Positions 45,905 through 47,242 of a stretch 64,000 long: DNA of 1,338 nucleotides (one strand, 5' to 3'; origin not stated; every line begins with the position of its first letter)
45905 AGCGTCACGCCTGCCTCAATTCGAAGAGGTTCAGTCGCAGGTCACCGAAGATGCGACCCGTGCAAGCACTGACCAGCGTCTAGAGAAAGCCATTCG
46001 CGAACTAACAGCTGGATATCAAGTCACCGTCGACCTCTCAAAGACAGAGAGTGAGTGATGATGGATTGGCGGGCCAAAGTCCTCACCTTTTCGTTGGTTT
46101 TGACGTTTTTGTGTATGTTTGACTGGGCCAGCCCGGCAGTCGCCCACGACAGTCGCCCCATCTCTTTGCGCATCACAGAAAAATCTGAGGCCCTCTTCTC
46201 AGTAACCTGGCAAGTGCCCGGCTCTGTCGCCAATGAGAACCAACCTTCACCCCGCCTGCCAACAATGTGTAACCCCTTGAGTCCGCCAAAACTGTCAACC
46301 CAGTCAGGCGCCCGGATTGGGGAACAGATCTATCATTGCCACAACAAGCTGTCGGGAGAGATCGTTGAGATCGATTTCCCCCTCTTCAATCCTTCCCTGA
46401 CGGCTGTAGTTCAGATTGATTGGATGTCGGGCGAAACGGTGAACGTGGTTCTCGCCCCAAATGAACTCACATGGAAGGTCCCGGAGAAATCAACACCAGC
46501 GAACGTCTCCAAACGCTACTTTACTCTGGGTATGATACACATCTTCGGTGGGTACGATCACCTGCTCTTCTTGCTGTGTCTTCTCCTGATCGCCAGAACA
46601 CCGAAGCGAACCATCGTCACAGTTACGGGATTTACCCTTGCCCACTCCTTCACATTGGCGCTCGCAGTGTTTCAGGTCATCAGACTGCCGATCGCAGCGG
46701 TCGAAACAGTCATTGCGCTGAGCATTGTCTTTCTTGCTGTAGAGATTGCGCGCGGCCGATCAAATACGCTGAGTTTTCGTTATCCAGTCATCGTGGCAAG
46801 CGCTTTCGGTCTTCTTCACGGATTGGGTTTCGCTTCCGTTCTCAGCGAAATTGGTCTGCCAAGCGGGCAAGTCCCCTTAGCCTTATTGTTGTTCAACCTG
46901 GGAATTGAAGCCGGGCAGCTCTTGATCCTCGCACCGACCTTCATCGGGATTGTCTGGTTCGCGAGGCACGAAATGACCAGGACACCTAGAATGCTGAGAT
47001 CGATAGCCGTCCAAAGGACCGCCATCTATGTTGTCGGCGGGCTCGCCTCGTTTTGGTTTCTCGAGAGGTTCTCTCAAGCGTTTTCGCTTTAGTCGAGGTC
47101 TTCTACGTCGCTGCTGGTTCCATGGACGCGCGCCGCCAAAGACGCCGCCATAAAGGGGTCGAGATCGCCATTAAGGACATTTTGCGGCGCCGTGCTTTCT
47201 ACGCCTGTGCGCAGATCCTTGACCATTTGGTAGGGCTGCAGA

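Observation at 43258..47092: Tightly packed operon of secreted DUF3604 protein, parvulin-like membrane protein and HupE/UreJ-like transporter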

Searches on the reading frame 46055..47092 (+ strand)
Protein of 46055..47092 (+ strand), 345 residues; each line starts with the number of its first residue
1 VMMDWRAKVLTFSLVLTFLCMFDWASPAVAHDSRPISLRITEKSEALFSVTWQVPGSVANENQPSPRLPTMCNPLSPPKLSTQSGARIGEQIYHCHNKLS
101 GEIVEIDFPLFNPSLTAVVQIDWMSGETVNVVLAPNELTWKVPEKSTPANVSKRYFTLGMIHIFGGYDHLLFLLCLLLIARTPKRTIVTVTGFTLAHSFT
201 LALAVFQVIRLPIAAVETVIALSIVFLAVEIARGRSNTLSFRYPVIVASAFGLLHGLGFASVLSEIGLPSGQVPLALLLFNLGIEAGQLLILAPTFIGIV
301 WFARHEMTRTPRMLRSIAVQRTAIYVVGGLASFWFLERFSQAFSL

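Call 3: search_protein_families(library=pfam, proteins=[window:46055-47092:+], max_evalue=0.1)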
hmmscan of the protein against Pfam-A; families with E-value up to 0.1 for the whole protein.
window:46055-47092:+ (345 aa): 2 families
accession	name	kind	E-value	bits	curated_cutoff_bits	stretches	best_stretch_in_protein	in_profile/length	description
PF13795.12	HupE_UreJ_2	-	2.3e-43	148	24.5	1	155-304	1-154/156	HupE / UreJ protein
PF04955.18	HupE_UreJ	-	7.6e-11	42.3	23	1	153-293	19-148/179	HupE / UreJ protein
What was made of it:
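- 46058..47092 (+): Gene 3: His-1 beta-sandwich fused to a HupE/UreJ-2 membrane domain, 344 aa from ATG 46058 (the longest ORF starts at GTG 46055). Its start overlaps the stop codon of gene 2 (TGATG). Pfam PF13795, E=2.3e-43, and PF04955, E=7.6e-11 (call 3).
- On HupE_UreJ_2 (Pfam PF13795): 148 bits against a cut-off of 24.5, residues 155-304 (call 3).
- On Canonical HupE/UreJ Ni/Co permeases (PF04955): 42.3 bits against a cut-off of 23 (call 3).
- Closest known: Canonical HupE/UreJ nickel/cobalt permeases. Same: PF04955 is hit above threshold, 42 bits (call 3).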

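Call 4: search_protein_families(library=ncbifam, proteins=[window:46055-47092:+], max_evalue=0.1)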
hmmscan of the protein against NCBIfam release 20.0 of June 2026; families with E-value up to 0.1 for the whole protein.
window:46055-47092:+ (345 aa): 0 families

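Call 22: find_homologous_proteins(query=window:46055-47092:+, max_evalue=0.001)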
Query window:46055-47092:+ (345 aa): 6913 proteins with E <= 0.001 among 8000 candidates; the best 120 are listed.
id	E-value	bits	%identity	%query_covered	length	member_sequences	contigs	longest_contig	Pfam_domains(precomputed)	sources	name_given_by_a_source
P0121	1.1e-223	760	100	100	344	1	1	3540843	PF04955.19,PF13795.14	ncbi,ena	-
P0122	1.5e-107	378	56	92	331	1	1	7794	PF04955.19,PF13795.14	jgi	-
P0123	1.1e-104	369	54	93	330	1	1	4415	PF04955.19,PF13795.14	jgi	jgi:hydrogenase/urease accessory protein HupE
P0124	9.2e-103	362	54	92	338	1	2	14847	PF04955.19,PF13795.14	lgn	-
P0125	2.4e-99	351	50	95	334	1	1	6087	PF04955.19,PF13795.14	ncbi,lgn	-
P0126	1.6e-98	348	54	90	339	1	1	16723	PF04955.19,PF13795.14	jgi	jgi:hydrogenase/urease accessory protein HupE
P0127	2.6e-97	344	49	98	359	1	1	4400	PF04955.19,PF13795.14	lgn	-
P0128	6.7e-97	343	50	94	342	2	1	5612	PF04955.19,PF13795.14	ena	-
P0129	6.6e-94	333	51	91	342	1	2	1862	PF04955.19,PF13795.14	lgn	-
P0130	1.2e-93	332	49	92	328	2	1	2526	PF04955.19,PF13795.14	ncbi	ncbi:MAG: HupE/UreJ family protein [Sphingomonadales bacterium]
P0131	4.5e-93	330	50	90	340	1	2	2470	PF04955.19,PF13795.14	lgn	-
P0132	5.8e-91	324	46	93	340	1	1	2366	PF04955.19,PF13795.14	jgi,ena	-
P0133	1.6e-90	322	50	94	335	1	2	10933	PF04955.19,PF13795.14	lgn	-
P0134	1.4e-88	316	48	91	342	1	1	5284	PF13795.14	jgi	jgi:hypothetical protein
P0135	4.9e-88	314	45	97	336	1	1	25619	PF04955.19,PF13795.14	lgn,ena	-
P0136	1.0e-86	310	47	90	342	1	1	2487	PF04955.19,PF13795.14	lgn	-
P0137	1.1e-86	309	47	95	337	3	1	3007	PF04955.19,PF13795.14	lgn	-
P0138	1.4e-86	309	49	91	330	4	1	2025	PF04955.19,PF13795.14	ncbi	-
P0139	3.0e-86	308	48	93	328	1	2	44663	PF04955.19,PF13795.14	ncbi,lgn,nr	ncbi:MAG: HupE/UreJ family protein [Alphaproteobacteria bacterium]|nr:MAG: HupE/UreJ family protein 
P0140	3.2e-86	308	47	93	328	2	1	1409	PF04955.19,PF13795.14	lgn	-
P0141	3.3e-86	308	49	91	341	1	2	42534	PF04955.19,PF13795.14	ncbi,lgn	ncbi:MAG: HupE/UreJ family protein [Sphingomonadales bacterium]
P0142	4.8e-86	307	48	90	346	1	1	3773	PF13795.14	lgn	-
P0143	6.6e-86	307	50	91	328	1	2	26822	PF04955.19,PF13795.14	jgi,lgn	jgi:hydrogenase/urease accessory protein HupE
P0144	1.1e-85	306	48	91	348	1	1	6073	PF04955.19,PF13795.14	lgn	-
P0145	2.2e-85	305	47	99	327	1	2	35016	PF04955.19,PF13795.14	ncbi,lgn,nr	ncbi:MAG: HupE/UreJ family protein [Alphaproteobacteria bacterium]|nr:MAG: HupE/UreJ family protein 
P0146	2.8e-85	305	46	95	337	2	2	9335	PF04955.19,PF13795.14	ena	-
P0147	3.2e-85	305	49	92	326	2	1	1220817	PF04955.19,PF13795.14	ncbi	ncbi:MAG: HupE/UreJ family protein [Alphaproteobacteria bacterium]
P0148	3.9e-85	304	46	92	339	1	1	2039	PF04955.19,PF13795.14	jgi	jgi:hydrogenase/urease accessory protein HupE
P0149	4.2e-85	304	46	96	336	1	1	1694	PF04955.19,PF13795.14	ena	-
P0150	4.3e-85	304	46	99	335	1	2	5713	PF04955.19,PF13795.14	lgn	-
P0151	4.9e-85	304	48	95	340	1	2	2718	PF04955.19,PF13795.14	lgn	-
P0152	7.8e-85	303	44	95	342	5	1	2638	PF04955.19,PF13795.14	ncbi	-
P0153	8.0e-85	303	45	94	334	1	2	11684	PF04955.19,PF13795.14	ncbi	-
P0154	1.1e-84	303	49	94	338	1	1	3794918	PF04955.19,PF13795.14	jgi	jgi:hypothetical protein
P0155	1.2e-84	303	46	91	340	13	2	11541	PF04955.19,PF13795.14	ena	-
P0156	1.2e-84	303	46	91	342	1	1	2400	PF13795.14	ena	-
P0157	1.8e-84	302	47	91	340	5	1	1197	PF13795.14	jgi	-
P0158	1.8e-84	302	43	94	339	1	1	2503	PF04955.19,PF13795.14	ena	-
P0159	1.8e-84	302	45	95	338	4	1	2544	PF04955.19,PF13795.14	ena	-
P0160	2.0e-84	302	46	90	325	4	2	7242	PF04955.19,PF13795.14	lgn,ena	-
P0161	2.4e-84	302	45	90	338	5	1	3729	PF04955.19,PF13795.14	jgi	jgi:hydrogenase/urease accessory protein HupE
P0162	4.2e-84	301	48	92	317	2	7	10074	PF04955.19,PF13795.14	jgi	jgi:hydrogenase/urease accessory protein HupE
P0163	4.2e-84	301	45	96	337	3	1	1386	PF04955.19,PF13795.14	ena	-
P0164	4.6e-84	301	45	96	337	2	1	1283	PF04955.19,PF13795.14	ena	-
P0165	6.1e-84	300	46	95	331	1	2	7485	PF04955.19,PF13795.14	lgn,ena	-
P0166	6.1e-84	300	44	92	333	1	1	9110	PF04955.19,PF13795.14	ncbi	ncbi:MAG: HupE/UreJ family protein [Myxococcota bacterium]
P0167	7.8e-84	300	43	97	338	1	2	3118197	PF04955.19,PF13795.14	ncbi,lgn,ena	-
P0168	8.8e-84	300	47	90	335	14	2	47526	PF04955.19,PF13795.14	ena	-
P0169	9.0e-84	300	47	90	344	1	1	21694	PF04955.19,PF13795.14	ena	-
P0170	9.7e-84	300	46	91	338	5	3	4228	PF04955.19,PF13795.14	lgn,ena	-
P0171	1.1e-83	300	47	91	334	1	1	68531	PF04955.19,PF13795.14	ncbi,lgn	-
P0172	1.1e-83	300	47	92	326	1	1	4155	PF04955.19,PF13795.14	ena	-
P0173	1.1e-83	300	47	90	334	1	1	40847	PF04955.19,PF13795.14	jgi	-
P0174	1.2e-83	299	50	92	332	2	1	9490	PF04955.19,PF13795.14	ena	-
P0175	1.3e-83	299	47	92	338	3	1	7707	PF04955.19,PF13795.14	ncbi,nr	ncbi:MAG: HupE/UreJ family protein [Deltaproteobacteria bacterium]|nr:HupE/UreJ family protein [Delt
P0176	1.7e-83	299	45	94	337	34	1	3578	PF04955.19,PF13795.14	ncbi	-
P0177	1.9e-83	299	48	93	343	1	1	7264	PF04955.19,PF13795.14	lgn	-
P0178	2.0e-83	299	44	94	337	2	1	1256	PF04955.19,PF13795.14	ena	-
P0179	2.2e-83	299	46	91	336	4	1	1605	PF04955.19,PF13795.14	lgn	-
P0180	2.3e-83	299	47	90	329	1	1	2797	PF04955.19,PF13795.14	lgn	-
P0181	2.4e-83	298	48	90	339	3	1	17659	PF04955.19,PF13795.14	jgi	jgi:hydrogenase/urease accessory protein HupE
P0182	2.4e-83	298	45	91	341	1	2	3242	PF04955.19,PF13795.14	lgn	-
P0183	4.8e-83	297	45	96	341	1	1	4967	PF04955.19,PF13795.14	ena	-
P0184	5.0e-83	297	44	91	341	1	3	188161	PF04955.19,PF13795.14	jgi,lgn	-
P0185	5.5e-83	297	45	94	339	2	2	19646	PF04955.19,PF13795.14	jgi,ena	-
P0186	5.8e-83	297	46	92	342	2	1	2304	PF04955.19,PF13795.14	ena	-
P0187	6.1e-83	297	46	91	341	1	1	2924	PF04955.19,PF13795.14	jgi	-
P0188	7.3e-83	297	47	92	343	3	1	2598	PF13795.14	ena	-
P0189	8.1e-83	297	45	95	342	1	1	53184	PF04955.19,PF13795.14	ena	-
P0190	9.1e-83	297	44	95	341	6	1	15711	PF04955.19,PF13795.14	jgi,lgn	jgi:hydrogenase/urease accessory protein HupE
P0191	1.0e-82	296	45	93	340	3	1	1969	PF04955.19,PF13795.14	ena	-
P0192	1.4e-82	296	45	97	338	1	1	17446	PF04955.19,PF13795.14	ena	-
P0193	1.5e-82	296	45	91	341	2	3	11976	PF04955.19,PF13795.14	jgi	jgi:hydrogenase/urease accessory protein HupE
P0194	1.5e-82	296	45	97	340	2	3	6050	PF04955.19,PF13795.14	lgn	-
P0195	1.5e-82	296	49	91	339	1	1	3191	PF04955.19,PF13795.14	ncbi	-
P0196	1.9e-82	296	49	92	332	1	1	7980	PF04955.19,PF13795.14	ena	-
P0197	2.0e-82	295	45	91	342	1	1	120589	PF04955.19,PF13795.14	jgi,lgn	-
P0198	2.1e-82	295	45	90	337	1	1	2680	PF04955.19,PF13795.14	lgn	-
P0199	2.2e-82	295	43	94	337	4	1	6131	PF04955.19,PF13795.14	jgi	jgi:hydrogenase/urease accessory protein HupE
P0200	2.7e-82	295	47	90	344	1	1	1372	PF04955.19,PF13795.14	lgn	-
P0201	2.7e-82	295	46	91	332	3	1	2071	PF04955.19,PF13795.14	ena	-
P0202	2.8e-82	295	49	92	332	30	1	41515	PF04955.19,PF13795.14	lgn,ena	-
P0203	2.8e-82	295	47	95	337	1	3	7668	PF04955.19,PF13795.14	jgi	jgi:hydrogenase/urease accessory protein HupE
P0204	2.9e-82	295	44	95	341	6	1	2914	PF04955.19,PF13795.14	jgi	jgi:hydrogenase/urease accessory protein HupE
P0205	3.0e-82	295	44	92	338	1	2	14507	PF04955.19,PF13795.14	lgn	-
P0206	3.3e-82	295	48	96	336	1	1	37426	PF04955.19,PF13795.14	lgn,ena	-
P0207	3.4e-82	295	47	99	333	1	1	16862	PF04955.19,PF13795.14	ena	-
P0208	3.8e-82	295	45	92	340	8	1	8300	PF04955.19,PF13795.14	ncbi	-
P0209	4.6e-82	294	46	89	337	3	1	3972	PF04955.19,PF13795.14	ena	-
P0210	4.8e-82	294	45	95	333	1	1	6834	PF04955.19,PF13795.14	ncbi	-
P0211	4.9e-82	294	44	95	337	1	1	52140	PF04955.19,PF13795.14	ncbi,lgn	-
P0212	4.9e-82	294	43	91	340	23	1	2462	PF04955.19,PF13795.14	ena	-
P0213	5.6e-82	294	44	91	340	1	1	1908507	PF04955.19,PF13795.14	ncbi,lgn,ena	-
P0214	6.3e-82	294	44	94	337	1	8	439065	PF04955.19,PF13795.14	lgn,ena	-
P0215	6.6e-82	294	48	92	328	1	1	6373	PF04955.19,PF13795.14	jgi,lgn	-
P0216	6.8e-82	294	44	91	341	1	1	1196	PF04955.19,PF13795.14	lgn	-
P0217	6.9e-82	294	46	91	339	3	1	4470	PF04955.19,PF13795.14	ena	-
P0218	7.5e-82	294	46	90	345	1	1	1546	PF04955.19,PF13795.14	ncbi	-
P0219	8.3e-82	293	45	91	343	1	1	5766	PF04955.19,PF13795.14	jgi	jgi:hydrogenase/urease accessory protein HupE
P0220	9.5e-82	293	44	95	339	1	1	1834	PF04955.19,PF13795.14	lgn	-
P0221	9.6e-82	293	43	91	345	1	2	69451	PF04955.19,PF13795.14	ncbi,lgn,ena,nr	ncbi:MAG: HupE/UreJ family protein [Acidobacteriota bacterium]|nr:HupE/UreJ family protein [Acidobac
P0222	1.1e-81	293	46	94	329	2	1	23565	PF04955.19,PF13795.14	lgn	-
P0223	1.1e-81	293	47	92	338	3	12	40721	PF04955.19,PF13795.14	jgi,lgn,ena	jgi:hydrogenase/urease accessory protein HupE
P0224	1.2e-81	293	45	90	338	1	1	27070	PF04955.19,PF13795.14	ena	-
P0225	1.3e-81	293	44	90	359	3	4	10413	PF04955.19,PF13795.14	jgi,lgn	-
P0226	1.4e-81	293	46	92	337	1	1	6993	PF04955.19,PF13795.14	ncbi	ncbi:MAG: HupE/UreJ family protein [Methyloligellaceae bacterium]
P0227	1.5e-81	293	48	95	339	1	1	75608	PF04955.19,PF13795.14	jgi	jgi:hypothetical protein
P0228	1.6e-81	293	45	92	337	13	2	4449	PF04955.19,PF13795.14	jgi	-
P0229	1.8e-81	292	44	90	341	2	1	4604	PF04955.19,PF13795.14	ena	-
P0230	1.9e-81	292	46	91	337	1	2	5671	PF04955.19,PF13795.14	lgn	-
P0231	1.9e-81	292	45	92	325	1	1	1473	PF04955.19,PF13795.14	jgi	jgi:hydrogenase/urease accessory protein HupE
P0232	2.0e-81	292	47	91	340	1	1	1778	PF04955.19,PF13795.14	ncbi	-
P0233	2.0e-81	292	44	96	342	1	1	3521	PF04955.19,PF13795.14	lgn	-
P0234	2.1e-81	292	48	92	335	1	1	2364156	PF04955.19,PF13795.14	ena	-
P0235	2.5e-81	292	48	90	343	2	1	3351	PF04955.19,PF13795.14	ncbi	-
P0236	2.5e-81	292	43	97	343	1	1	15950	PF04955.19,PF13795.14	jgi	-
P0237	2.5e-81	292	44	91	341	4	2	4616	PF04955.19,PF13795.14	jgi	jgi:hydrogenase/urease accessory protein HupE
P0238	2.6e-81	292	44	94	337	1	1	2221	PF04955.19,PF13795.14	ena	-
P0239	2.7e-81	292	44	90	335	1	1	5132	PF04955.19,PF13795.14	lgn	-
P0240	2.9e-81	292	43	95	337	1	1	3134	PF04955.19,PF13795.14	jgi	jgi:hydrogenase/urease accessory protein HupE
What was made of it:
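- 46058..47092 (+): Database form P0121 is 344 aa (call 22).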

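Call 24: find_related_loci(query=A2, collection=metagenome_contigs, flank=6000)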
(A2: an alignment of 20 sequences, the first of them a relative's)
Query A2 (344 aa) in metagenome_contigs; peptide patterns used: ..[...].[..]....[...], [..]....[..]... (x = any residue, [..] = any of these).
600 stretches matched a pattern (row limit reached: there are more); 587 encode a relative of the query (tblastn E <= 1e-3); the best 80 are kept; 80 distinct loci.
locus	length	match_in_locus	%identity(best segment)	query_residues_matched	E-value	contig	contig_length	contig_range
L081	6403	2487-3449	42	14-337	4e-84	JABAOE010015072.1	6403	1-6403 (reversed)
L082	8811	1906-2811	44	29-339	1e-81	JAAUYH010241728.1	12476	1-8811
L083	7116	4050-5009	42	24-339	7e-80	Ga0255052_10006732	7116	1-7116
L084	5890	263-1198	44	28-337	2e-79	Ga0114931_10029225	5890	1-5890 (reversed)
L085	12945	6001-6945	43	29-339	9e-79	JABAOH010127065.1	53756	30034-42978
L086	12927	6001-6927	44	29-340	8e-79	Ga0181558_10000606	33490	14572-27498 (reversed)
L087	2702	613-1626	43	6-337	6e-80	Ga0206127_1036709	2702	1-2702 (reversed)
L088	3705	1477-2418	42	30-339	2e-76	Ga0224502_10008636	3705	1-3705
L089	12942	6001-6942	42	24-340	2e-74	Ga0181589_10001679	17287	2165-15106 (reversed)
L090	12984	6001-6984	41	7-339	7e-73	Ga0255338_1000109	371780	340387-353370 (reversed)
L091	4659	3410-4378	40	12-340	3e-71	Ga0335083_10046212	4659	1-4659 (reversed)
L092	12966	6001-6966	42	12-338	2e-70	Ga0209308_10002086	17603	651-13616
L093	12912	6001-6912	41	31-338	4e-69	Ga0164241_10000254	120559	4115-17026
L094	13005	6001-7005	40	5-340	3e-69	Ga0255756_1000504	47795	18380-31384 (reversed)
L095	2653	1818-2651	45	23-297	1e-69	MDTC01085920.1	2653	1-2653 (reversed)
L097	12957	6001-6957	39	28-340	1e-62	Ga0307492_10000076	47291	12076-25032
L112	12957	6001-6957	40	12-337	2e-55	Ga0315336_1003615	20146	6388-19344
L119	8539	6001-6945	41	24-342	2e-52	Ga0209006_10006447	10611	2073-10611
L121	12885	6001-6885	40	39-337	1e-51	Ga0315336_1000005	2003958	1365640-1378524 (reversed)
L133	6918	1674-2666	35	1-337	9e-50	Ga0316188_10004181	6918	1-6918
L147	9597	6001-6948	37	14-337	2e-47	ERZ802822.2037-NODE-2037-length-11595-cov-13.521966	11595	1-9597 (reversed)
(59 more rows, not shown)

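Call 27: search_protein_families(library=pfam, proteins=[L112:4127-5059:+, L121:1360-3777:+, L121:3844-4701:+, L147:2560-4404:+, L147:4478-5041:+, L097:2429-4816:+, L119:1933-3435:+, L119:3398-4831:+, L091:1109-2356:+, L133:3-758:+], max_evalue=0.001)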
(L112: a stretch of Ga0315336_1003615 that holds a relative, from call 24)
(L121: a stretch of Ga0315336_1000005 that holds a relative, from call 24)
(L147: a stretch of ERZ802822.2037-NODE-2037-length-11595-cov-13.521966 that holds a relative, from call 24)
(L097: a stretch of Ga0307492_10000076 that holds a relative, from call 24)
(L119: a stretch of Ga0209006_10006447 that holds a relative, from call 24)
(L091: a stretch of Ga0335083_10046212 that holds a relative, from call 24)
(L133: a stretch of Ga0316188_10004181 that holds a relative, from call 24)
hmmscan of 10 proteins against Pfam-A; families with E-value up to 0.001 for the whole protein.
L112:4127-5059:+ (311 aa): 6 families
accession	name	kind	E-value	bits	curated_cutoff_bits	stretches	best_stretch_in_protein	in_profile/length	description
PF13561.12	adh_short_C2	-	2.8e-62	210.8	27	1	67-307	1-235/236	Enoyl-(Acyl carrier protein) reductase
PF00106.31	adh_short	-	8.2e-49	166.2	26.6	1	61-248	1-188/195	short chain dehydrogenase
PF08659.16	KR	-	4.3e-11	43.5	22.6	1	62-211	2-151/180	KR domain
PF02737.24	3HCDH_N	-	5.7e-05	23.6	22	1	64-111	3-49/180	3-hydroxyacyl-CoA dehydrogenase, NAD binding domain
PF01370.27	Epimerase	-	0.00054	19.9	20.9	0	64-180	2-103/240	NAD dependent epimerase/dehydratase family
PF03435.24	Sacchrp_dh_NADP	-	0.00063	20.5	25.1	0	64-155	2-86/129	Saccharopine dehydrogenase NADP binding domain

L121:1360-3777:+ (806 aa): 5 families
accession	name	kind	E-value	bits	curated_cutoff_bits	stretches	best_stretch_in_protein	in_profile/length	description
PF00563.25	EAL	-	3.2e-62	210.4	31.3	1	544-784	3-236/236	EAL domain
PF00990.26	GGDEF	-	1.5e-45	155.3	23.8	1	366-522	1-160/161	Diguanylate cyclase, GGDEF domain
PF00989.32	PAS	-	5.9e-08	33.2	22.6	1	241-352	2-113/113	PAS fold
PF13426.13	PAS_9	-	1.8e-07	31.8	27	1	251-354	4-103/103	PAS domain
PF00672.30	HAMP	-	2.6e-06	28.1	25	1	183-229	6-52/53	HAMP domain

L121:3844-4701:+ (286 aa): 1 family
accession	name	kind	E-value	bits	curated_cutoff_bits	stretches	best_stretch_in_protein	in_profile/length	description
PF00497.25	SBP_bac_3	-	5.6e-10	39.5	26.4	1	66-285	6-132/132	Bacterial extracellular solute-binding proteins, family 3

L147:2560-4404:+ (615 aa): 2 families
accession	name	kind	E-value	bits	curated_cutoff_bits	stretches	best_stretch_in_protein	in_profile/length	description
PF02801.28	Ketoacyl-synt_C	-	1.9e-10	41.2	20.8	1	413-482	46-116/119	Beta-ketoacyl synthase, C-terminal domain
PF00109.32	ketoacyl-synt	-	8.8e-08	32.5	20.8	1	168-353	90-248/252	Beta-ketoacyl synthase, N-terminal domain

L147:4478-5041:+ (188 aa): 1 family
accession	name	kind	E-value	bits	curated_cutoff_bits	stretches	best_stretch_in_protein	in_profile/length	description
PF00881.29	Nitroreductase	-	4.8e-17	63.1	23.5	1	22-167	12-166/167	Nitroreductase family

L097:2429-4816:+ (796 aa): 2 families
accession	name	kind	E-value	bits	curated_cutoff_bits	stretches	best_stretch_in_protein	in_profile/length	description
PF00593.30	TonB_dep_Rec_b-barrel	-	3.8e-34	119.7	27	1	284-748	32-436/436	TonB dependent receptor-like, beta-barrel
PF07715.20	Plug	-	3.4e-16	60.1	23.9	1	61-168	2-107/107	TonB-dependent Receptor Plug Domain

L119:1933-3435:+ (501 aa): 2 families
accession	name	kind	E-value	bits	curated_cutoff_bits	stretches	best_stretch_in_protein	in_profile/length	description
PF06863.17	DUF1254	-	7.6e-39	133.4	22.2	1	121-249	2-133/133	Protein of unknown function (DUF1254)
PF06742.16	DUF1214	-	3.3e-29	102.1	25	1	382-485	3-111/112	Protein of unknown function (DUF1214)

L119:3398-4831:+ (478 aa): 2 families
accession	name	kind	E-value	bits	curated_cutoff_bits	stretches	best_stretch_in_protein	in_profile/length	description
PF06863.17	DUF1254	-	1.7e-40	138.8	22.2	1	97-223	4-133/133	Protein of unknown function (DUF1254)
PF06742.16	DUF1214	-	7.8e-30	104.1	25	1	357-462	1-111/112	Protein of unknown function (DUF1214)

L091:1109-2356:+ (416 aa): 2 families
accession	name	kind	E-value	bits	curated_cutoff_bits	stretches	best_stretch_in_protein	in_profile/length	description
PF00266.25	Aminotran_5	-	9.3e-25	87.8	21.5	1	54-359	33-339/371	Aminotransferase class-V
PF01053.26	Cys_Met_Meta_PP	-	0.0002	20.4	27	1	88-195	73-175/381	Cys/Met metabolism PLP-dependent enzyme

L133:3-758:+ (252 aa): 1 family
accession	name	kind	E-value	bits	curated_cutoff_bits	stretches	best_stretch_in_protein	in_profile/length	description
PF05359.17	DUF748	-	2.2e-27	96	50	1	2-160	763-922/1037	Domain of Unknown Function (DUF748)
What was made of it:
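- A TonB-dependent receptor lies between DUF3604 and the pair in L097 (call 27).
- Tried and rejected: The same-strand neighbours are miscellaneous: SDR, GGDEF-EAL, ketoacyl synthase, nitroreductase, aminotransferase (call 27).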

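Call 34: search_solved_structures(query=A3, max_evalue=10, show_alignments=2)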
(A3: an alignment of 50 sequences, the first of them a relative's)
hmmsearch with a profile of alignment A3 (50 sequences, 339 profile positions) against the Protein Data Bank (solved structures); distinct sequences matched with E-value up to 10: 1.
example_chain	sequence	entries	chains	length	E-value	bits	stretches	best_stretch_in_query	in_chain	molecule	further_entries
6tmg_t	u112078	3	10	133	0.52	12.5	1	134-175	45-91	ATPTG14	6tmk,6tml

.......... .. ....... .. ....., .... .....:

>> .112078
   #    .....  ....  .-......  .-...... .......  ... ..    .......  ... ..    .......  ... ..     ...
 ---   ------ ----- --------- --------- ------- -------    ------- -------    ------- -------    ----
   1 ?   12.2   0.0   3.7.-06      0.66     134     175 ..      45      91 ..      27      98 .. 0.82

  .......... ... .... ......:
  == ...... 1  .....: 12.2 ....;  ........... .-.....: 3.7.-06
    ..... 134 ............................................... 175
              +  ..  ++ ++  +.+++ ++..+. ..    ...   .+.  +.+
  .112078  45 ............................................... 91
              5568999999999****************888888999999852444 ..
